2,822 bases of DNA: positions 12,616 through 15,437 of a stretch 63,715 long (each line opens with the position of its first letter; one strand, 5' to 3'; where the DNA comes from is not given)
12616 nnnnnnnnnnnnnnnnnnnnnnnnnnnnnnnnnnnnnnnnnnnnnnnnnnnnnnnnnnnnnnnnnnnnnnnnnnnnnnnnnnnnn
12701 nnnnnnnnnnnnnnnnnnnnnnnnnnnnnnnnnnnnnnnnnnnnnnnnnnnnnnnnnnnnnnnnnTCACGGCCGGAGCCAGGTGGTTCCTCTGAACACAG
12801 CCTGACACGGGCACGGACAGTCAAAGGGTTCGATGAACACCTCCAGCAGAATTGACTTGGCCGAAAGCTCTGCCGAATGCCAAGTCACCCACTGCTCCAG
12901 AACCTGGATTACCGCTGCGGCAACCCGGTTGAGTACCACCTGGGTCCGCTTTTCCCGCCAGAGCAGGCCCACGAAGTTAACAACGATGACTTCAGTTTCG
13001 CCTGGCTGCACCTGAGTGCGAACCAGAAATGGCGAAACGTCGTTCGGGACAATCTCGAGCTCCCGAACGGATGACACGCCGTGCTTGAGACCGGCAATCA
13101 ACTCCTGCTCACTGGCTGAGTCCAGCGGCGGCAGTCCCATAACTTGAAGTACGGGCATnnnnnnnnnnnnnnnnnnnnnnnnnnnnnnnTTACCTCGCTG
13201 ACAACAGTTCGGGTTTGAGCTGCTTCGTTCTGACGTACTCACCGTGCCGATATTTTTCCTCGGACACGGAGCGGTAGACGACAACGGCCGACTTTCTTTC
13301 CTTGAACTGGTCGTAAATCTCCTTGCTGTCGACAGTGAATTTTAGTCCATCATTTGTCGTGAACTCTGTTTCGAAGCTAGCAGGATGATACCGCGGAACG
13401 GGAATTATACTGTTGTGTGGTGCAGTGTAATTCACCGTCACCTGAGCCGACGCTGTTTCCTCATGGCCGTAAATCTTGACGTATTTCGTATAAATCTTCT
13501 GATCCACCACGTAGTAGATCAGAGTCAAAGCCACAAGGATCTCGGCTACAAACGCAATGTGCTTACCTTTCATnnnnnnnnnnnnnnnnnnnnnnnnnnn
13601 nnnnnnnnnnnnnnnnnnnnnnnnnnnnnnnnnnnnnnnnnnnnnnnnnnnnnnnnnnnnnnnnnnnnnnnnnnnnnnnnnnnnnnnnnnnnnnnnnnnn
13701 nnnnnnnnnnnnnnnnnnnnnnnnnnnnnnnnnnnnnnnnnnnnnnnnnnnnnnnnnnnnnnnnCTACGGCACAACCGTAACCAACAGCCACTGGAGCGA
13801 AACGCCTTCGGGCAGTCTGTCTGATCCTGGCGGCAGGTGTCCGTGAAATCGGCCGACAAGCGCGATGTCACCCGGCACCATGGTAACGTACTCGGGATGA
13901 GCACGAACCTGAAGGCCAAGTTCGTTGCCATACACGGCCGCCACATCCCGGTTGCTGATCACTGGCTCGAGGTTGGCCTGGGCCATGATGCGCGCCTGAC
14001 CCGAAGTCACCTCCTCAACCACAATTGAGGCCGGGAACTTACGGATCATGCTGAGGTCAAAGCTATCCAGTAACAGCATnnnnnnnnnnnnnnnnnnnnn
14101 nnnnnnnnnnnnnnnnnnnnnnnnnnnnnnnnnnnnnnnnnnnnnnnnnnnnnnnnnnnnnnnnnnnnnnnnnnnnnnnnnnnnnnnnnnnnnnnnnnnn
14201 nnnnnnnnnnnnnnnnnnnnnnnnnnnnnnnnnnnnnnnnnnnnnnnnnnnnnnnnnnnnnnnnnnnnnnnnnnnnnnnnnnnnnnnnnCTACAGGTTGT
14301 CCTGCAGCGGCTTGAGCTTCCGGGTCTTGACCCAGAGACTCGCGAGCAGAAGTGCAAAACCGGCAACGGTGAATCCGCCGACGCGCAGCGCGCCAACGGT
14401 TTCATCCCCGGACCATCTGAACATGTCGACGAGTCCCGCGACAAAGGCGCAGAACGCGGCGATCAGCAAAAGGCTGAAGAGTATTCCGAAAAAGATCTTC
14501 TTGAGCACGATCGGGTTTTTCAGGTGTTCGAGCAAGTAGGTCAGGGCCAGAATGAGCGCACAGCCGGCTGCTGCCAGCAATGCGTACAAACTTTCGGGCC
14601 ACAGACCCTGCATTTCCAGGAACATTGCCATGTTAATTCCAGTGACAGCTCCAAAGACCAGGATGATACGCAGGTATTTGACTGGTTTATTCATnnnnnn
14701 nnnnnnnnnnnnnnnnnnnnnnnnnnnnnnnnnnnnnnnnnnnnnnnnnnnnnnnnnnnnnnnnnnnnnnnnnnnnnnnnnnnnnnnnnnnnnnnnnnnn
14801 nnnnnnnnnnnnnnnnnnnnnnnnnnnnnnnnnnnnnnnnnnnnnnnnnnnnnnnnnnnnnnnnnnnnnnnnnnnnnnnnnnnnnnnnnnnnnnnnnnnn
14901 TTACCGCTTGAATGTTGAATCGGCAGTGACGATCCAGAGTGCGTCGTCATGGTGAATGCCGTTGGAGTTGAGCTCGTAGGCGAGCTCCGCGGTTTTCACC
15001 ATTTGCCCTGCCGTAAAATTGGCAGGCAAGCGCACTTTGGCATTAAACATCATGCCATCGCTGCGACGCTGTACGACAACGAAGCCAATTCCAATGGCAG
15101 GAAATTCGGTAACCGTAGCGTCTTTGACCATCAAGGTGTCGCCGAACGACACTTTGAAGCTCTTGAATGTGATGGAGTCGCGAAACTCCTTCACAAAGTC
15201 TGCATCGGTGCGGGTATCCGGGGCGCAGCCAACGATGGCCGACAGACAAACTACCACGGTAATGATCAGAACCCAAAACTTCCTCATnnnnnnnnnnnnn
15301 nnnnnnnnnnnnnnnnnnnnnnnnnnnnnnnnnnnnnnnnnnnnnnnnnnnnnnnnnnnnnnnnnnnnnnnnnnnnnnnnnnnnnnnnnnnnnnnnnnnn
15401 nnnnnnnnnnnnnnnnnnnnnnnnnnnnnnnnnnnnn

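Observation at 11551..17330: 5.7-kb high-GC, single-strand island of 12 small ORFan proteins, mostly membrane proteins or lipoproteins, under a consensus promoter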

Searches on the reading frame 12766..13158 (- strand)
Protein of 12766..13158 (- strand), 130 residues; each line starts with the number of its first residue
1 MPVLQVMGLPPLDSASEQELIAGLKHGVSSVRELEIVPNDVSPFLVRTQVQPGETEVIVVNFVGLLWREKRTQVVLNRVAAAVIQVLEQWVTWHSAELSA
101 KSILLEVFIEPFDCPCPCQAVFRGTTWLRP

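Call 8: search_protein_families(library=pfam, max_evalue=1, proteins=[window:12766-13158:-])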
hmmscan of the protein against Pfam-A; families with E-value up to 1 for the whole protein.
window:12766-13158:- (130 aa): 1 family
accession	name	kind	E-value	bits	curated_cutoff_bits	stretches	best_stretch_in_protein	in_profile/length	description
PF07175.16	Osteoregulin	-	0.2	12.3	22.1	1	42-86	47-91/160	Osteoregulin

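Call 9: search_protein_families(library=phrogs, max_evalue=1, proteins=[window:12766-13158:-])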
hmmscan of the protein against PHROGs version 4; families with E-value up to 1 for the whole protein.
window:12766-13158:- (130 aa): 1 family
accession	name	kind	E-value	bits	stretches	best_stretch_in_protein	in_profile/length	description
phrog_4172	-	unknown function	0.21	12.4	1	70-99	9-38/101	-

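Call 48: search_protein_representatives(protein=window:12766-13158:-)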
Query: 130 residues. Proteins with E-value up to 0.001 (for the whole library): 22; up to 1e-10: 2; up to 1e-30: 1. The best 22 are listed.
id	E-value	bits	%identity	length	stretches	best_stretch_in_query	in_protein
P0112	1.2e-76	271.1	100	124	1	7-130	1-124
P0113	4.1e-22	94.7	41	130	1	1-130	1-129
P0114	6.7e-08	48.8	34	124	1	1-114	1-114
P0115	1.2e-05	41.4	33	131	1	1-91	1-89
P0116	1.8e-05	40.9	38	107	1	1-106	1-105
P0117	2.1e-05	40.7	31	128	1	1-114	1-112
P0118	7.4e-05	38.9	36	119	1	1-113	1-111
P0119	1.0e-04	38.5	32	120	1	1-113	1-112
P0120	1.2e-04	38.2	30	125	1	1-115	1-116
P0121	1.5e-04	37.9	34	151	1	1-90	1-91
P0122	1.9e-04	37.6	34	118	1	1-113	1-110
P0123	2.1e-04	37.4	33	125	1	5-87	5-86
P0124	3.1e-04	36.9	41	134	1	1-79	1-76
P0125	3.2e-04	36.9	31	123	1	2-89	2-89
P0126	3.4e-04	36.8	35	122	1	1-111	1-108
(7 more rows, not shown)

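Call 50: search_protein_families(library=pfam, alignment_id=A2, max_evalue=1)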
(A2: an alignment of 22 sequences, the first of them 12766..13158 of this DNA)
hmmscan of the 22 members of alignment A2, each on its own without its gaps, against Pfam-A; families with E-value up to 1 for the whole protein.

A. member 1, window:12766-13158:- (130 aa): 1 family
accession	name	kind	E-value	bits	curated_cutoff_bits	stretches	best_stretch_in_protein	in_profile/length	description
PF07175.16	Osteoregulin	-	0.2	12.3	22.1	1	42-86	47-91/160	Osteoregulin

B. families by the number of members that match (of 22 scanned): 17 families
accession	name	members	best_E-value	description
PF11756.13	YgbA_NO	1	0.019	Nitrous oxide-stimulated promoter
PF22602.2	NXF_NTF2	1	0.027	Nuclear RNA export factor, NTF2 domain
PF01926.29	MMR_HSR1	1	0.034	50S ribosome-binding GTPase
PF13824.12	zf-Mss51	1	0.034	Zinc-finger of mitochondrial splicing suppressor 51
PF22971.2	Ig_VEGFR-1-like_5th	1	0.036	VEGFR-1-like, immunoglobulin-like domain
PF11211.13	DUF2997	1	0.065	Protein of unknown function (DUF2997)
PF02341.20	RbcX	1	0.069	RbcX protein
PF18401.7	Thioredoxin_13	1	0.092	Thioredoxin-like domain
PF01361.26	Tautomerase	1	0.096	Tautomerase enzyme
PF13509.12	S1_2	1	0.097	S1 domain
PF13563.12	2_5_RNA_ligase2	1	0.1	2'-5' RNA ligase superfamily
PF18088.7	Glyco_H_20C_C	1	0.15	Glycoside Hydrolase 20C C-terminal domain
PF22319.1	DUF6972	1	0.17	Domain of unknown function (DUF6972)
PF07175.16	Osteoregulin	1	0.2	Osteoregulin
PF24526.1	ABCA12_C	1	0.21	ABCA12-like, C-terminal domain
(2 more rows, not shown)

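Call 64: search_protein_families(library=padloc, max_evalue=1, proteins=[window:12766-13158:-])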
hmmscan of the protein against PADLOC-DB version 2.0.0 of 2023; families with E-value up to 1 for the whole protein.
window:12766-13158:- (130 aa): 0 families

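Call 65: search_protein_families(library=ncbifam, max_evalue=1, proteins=[window:12766-13158:-])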
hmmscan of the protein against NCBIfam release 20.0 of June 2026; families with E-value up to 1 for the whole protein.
window:12766-13158:- (130 aa): 0 families

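Call 73: predict_structure(alignment_id=A2)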
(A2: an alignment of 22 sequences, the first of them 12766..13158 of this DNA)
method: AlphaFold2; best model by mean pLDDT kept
length: 130 residues; sequences in the alignment: 22
mean_pLDDT: 91.0   pTM: 0.86
mean pLDDT of the five models: 91.0, 89.5, 88.6, 86.4, 84.2
residues with pLDDT >= 90: 87; 70-90: 39; 50-70: 4; < 50: 0
segments of 3 or more residues with pLDDT < 50: none
pLDDT, mean of each block of 10 residues (from residue 1): 93 94 98 96 87 85 88 94 97 89 94 77 91
secondary structure, 60 per line:
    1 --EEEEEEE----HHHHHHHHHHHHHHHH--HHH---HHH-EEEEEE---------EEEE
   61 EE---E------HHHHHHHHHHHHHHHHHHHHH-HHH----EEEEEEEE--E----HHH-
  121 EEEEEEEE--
elements in order: E3-9 H14-29 E42-47 E57-62 H73-93 E102-109 E121-128

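Call 76: fold_search(model_id=the predicted structure, library=pdb)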
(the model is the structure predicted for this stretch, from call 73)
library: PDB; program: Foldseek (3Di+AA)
matches with E <= 10: 663; with E <= 0.001: 30
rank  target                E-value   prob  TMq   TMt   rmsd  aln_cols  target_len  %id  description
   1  6vvr_A                6.1e-05  1.00  0.60  0.63   4.3       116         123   16  Q0 fused 4-OT wild type symmetric trimer (released 2020-04-15)
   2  6blm_A                1.2e-04  1.00  0.57  0.58   4.3       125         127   22  Crystal Structure of Native Fused 4-OT (released 2017-12-06)
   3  5unq_A                2.4e-04  1.00  0.48  0.50   5.8       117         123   13  Crystal Structure of Pt0534 Inactivated by 2-Oxo-3-pentynoate (released 2017-11-22)
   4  4nwr_1                3.1e-04  1.00  0.53  0.59   5.6       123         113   16  Computationally Designed Two-Component Self-Assembling Tetrahedral Cage T33-28 (released 2014-05-28)
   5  3fwu                  3.1e-04  1.00  0.52  0.58   9.1       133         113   19  Crystal structure of Leishmania major MIF1 (released 2009-03-24)
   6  7puo_C                3.5e-04  1.00  0.60  0.61   3.8       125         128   12  Structure of a fused 4-OT variant engineered for asymmetric Michael addition reactions (released 2022-01-26)
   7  8ur2_D                3.5e-04  1.00  0.53  0.60   4.8       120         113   19  Crystal Structure of macrophage migration inhibitory factor (MIF) from Trichomonas vaginalis (I41 form) (released 2023-11-08)
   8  6vvn_A                4.3e-04  1.00  0.54  0.57   4.4       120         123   17  F6 fused 4-OT wild type asymmetric trimer (released 2020-04-15)
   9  5unq_B                4.3e-04  1.00  0.48  0.50   5.9       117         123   13  Crystal Structure of Pt0534 Inactivated by 2-Oxo-3-pentynoate (released 2017-11-22)
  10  5unq_C                4.6e-04  1.00  0.50  0.53   5.0       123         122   14  Crystal Structure of Pt0534 Inactivated by 2-Oxo-3-pentynoate (released 2017-11-22)
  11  9mf3_D                4.6e-04  1.00  0.49  0.53   5.4       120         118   16  Crystal Structure of macrophage migration inhibitory factor from Plasmodium knowlesi (released 2024-12-18)
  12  1u9d_A                4.9e-04  1.00  0.51  0.54   4.2       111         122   19  Structure of Protein of Unknown Function from Vibrio cholerae O1 biovar eltor str. N16961 (released 2004-09-21)
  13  9nff_A                5.6e-04  1.00  0.57  0.51   4.9       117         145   11  Native cis-CaaD with acetylenecarboxylic acid substrate (released 2025-04-02)
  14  4nwr_j                5.9e-04  1.00  0.52  0.58   7.2       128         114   16  Computationally Designed Two-Component Self-Assembling Tetrahedral Cage T33-28 (released 2014-05-28)
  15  7puo_F                5.9e-04  1.00  0.48  0.49   5.3       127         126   14  Structure of a fused 4-OT variant engineered for asymmetric Michael addition reactions (released 2022-01-26)
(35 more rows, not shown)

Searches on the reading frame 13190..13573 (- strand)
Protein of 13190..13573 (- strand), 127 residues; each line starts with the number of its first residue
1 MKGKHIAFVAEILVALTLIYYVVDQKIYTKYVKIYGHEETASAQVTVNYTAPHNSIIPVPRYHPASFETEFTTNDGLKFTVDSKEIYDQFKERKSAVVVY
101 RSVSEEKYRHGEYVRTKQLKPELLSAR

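Call 8: search_protein_families(library=pfam, max_evalue=1, proteins=[window:13190-13573:-])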
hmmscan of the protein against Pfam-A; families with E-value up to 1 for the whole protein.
window:13190-13573:- (127 aa): 1 family
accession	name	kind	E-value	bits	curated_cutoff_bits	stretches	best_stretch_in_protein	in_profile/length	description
PF02706.20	Wzz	-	0.13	13.1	25.5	1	5-47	18-61/91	Chain length determinant protein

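Call 9: search_protein_families(library=phrogs, max_evalue=1, proteins=[window:13190-13573:-])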
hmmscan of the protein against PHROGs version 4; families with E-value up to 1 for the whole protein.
window:13190-13573:- (127 aa): 3 families
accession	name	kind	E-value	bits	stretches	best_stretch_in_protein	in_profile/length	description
phrog_1322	-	moron, auxiliary metabolic gene and host takeover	0.056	14.6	1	4-36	23-55/87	membrane protein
phrog_35037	-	unknown function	0.087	14.2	1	7-27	10-28/37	-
phrog_16553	-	transcription regulation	0.15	13.2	1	81-113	23-55/92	transcriptional repressor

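Call 64: search_protein_families(library=padloc, max_evalue=1, proteins=[window:13190-13573:-])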
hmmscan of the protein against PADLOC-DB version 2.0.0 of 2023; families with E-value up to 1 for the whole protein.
window:13190-13573:- (127 aa): 0 families

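Call 65: search_protein_families(library=ncbifam, max_evalue=1, proteins=[window:13190-13573:-])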
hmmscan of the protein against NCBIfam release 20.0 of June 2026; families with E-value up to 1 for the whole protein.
window:13190-13573:- (127 aa): 2 families
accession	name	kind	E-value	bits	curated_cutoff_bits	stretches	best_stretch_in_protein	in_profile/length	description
NF050020.1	YdcD_fam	subfamily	0.06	13.2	65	1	2-47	4-49/164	YdcD family protein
TIGR01146.1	ATPsyn_F1gamma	equivalog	0.086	12.6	194.45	1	25-107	151-235/286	ATP synthase F1 subunit gamma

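Call 108: find_related_loci(query=window:13190-13570:-, collection=viral_contigs, flank=5000)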
Query window:13190-13570:- (126 aa) in viral_contigs; peptide patterns used: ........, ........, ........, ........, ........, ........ (x = any residue, [..] = any of these).
2 stretches matched a pattern, but none encodes a relative of the query by tblastn (E <= 1e-3).

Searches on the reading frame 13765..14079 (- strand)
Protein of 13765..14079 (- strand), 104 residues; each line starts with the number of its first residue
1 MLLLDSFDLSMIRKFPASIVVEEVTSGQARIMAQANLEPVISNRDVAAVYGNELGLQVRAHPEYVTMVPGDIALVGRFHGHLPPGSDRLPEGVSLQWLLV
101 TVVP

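Call 8: search_protein_families(library=pfam, max_evalue=1, proteins=[window:13765-14079:-])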
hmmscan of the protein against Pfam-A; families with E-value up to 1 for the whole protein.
window:13765-14079:- (104 aa): 0 families

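Call 9: search_protein_families(library=phrogs, max_evalue=1, proteins=[window:13765-14079:-])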
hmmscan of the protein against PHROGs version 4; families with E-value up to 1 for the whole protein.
window:13765-14079:- (104 aa): 2 families
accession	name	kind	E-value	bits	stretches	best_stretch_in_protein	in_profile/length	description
phrog_5063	-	unknown function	0.073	14.1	1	2-84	4-87/111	-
phrog_35471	-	head and packaging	0.11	13.3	1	29-104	133-206/248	virion structural protein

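Call 41: search_solved_structures(query=window:13765-14079:-, max_evalue=10, show_alignments=3)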
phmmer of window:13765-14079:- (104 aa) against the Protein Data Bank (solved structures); distinct sequences matched with E-value up to 10: 3.
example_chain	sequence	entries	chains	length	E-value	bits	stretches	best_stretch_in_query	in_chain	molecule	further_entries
1wzz_A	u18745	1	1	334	0.37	14.5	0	44-74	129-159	Probable endoglucanase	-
8jgt_A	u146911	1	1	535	0.39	14.4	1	56-92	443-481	Exopolyphosphatase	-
8jgo_A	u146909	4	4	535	0.39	14.4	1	56-92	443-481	Exopolyphosphatase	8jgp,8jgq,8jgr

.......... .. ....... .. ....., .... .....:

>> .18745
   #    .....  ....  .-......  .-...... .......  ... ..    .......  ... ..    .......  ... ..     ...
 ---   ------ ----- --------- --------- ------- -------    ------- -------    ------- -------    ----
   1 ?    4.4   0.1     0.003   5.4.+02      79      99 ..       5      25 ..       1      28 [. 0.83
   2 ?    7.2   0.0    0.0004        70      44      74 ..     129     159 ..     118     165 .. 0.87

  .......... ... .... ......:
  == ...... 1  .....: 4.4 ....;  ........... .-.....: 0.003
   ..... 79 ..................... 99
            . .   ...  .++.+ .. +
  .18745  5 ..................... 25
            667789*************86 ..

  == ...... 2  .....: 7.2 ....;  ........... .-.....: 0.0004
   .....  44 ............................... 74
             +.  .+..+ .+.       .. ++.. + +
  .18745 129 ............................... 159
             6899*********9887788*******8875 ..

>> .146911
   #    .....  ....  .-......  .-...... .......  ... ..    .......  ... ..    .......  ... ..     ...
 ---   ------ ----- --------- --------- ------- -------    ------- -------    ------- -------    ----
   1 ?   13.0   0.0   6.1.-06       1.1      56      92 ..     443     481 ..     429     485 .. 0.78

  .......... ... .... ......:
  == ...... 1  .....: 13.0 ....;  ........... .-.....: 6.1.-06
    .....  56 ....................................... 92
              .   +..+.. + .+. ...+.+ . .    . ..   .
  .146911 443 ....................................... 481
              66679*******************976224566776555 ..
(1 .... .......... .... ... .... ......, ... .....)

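Call 44: search_protein_families(library=pfam, max_evalue=10, proteins=[window:13765-14079:-])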
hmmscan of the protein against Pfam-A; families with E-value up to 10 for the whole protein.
window:13765-14079:- (104 aa): 0 families

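Call 64: search_protein_families(library=padloc, max_evalue=1, proteins=[window:13765-14079:-])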
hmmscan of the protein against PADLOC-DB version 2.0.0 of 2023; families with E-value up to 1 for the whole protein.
window:13765-14079:- (104 aa): 1 family
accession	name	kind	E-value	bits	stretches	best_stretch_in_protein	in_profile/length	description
PDLC01147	Csx16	-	5.2e-05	22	1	25-86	23-84/105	Csx16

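Call 65: search_protein_families(library=ncbifam, max_evalue=1, proteins=[window:13765-14079:-])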
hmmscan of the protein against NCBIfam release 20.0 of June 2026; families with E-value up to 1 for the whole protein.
window:13765-14079:- (104 aa): 0 families

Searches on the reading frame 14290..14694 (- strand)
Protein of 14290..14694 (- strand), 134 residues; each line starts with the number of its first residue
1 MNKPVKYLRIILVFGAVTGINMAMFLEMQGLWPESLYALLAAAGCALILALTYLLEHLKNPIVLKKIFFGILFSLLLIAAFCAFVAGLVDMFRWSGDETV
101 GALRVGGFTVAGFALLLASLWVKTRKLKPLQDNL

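Call 8: search_protein_families(library=pfam, max_evalue=1, proteins=[window:14290-14694:-])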
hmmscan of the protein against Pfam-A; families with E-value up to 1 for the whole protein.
window:14290-14694:- (134 aa): 5 families
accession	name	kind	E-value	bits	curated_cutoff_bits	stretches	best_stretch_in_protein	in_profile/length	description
PF19814.4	DUF6297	-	0.0022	17.3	29.8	1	10-130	61-178/375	Family of unknown function (DUF6297)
PF07301.16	DUF1453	-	0.027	14.9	24.6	1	1-82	22-106/145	CcdC protein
PF02038.21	ATP1G1_PLM_MAT8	-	0.17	11.8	26.9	1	102-128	12-38/48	ATP1G1/PLM/MAT8 family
PF18949.5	DUF5693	-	0.42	9.5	29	1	9-88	341-421/609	Family of unknown function (DUF5693)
PF19942.4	DUF6404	-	0.6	11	27.6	1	68-129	44-108/115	Family of unknown function (DUF6404)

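Call 9: search_protein_families(library=phrogs, max_evalue=1, proteins=[window:14290-14694:-])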
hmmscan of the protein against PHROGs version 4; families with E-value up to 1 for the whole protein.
window:14290-14694:- (134 aa): 2 families
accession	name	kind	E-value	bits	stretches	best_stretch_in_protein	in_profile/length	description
phrog_19923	-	DNA, RNA and nucleotide metabolism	0.1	13.1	1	34-82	79-127/391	DNA binding protein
phrog_28655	-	unknown function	0.39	11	1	71-116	3-45/225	-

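Call 64: search_protein_families(library=padloc, max_evalue=1, proteins=[window:14290-14694:-])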
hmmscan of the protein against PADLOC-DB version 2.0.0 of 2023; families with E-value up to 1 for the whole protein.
window:14290-14694:- (134 aa): 0 families

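Call 65: search_protein_families(library=ncbifam, max_evalue=1, proteins=[window:14290-14694:-])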
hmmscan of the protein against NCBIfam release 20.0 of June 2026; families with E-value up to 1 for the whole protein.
window:14290-14694:- (134 aa): 1 family
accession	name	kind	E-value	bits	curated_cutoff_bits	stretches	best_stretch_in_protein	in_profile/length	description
TIGR03025.1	EPS_sugtrans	subfamily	0.28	10.4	295.55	1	16-125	10-119/445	exopolysaccharide biosynthesis polyprenyl glycosylphosphotransferase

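Call 109: find_related_loci(query=window:14290-14691:-, collection=viral_contigs, flank=5000)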
Query window:14290-14691:- (133 aa) in viral_contigs; peptide patterns used: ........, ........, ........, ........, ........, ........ (x = any residue, [..] = any of these).
38 stretches matched a pattern, but none encodes a relative of the query by tblastn (E <= 1e-3).

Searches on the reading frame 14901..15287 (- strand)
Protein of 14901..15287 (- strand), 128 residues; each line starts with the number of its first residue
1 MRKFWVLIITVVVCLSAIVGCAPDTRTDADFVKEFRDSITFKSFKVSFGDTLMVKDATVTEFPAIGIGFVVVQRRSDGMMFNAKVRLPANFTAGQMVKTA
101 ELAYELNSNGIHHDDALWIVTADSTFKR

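Call 8: search_protein_families(library=pfam, max_evalue=1, proteins=[window:14901-15287:-])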
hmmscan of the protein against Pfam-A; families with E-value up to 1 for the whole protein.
window:14901-15287:- (128 aa): 0 families

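Call 9: search_protein_families(library=phrogs, max_evalue=1, proteins=[window:14901-15287:-])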
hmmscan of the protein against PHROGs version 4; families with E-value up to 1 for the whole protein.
window:14901-15287:- (128 aa): 2 families
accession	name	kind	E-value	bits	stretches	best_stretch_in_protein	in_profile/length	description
phrog_806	-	unknown function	0.084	13.9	1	1-58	2-66/187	-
phrog_20642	-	unknown function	0.48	10.9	1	6-56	9-55/280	-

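Call 64: search_protein_families(library=padloc, max_evalue=1, proteins=[window:14901-15287:-])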
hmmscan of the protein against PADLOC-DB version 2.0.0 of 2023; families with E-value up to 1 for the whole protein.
window:14901-15287:- (128 aa): 0 families

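Call 65: search_protein_families(library=ncbifam, max_evalue=1, proteins=[window:14901-15287:-])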
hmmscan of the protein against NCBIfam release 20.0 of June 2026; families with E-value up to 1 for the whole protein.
window:14901-15287:- (128 aa): 1 family
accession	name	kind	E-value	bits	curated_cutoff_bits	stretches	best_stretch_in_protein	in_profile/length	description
NF041286.1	lipo_GerS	equivalog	0.018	14.4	175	1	2-40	2-41/196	germination lipoprotein GerS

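Call 107: find_related_loci(query=window:14901-15284:-, collection=viral_contigs, flank=5000)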
Query window:14901-15284:- (127 aa) in viral_contigs; peptide patterns used: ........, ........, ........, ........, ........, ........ (x = any residue, [..] = any of these).
18 stretches matched a pattern, but none encodes a relative of the query by tblastn (E <= 1e-3).
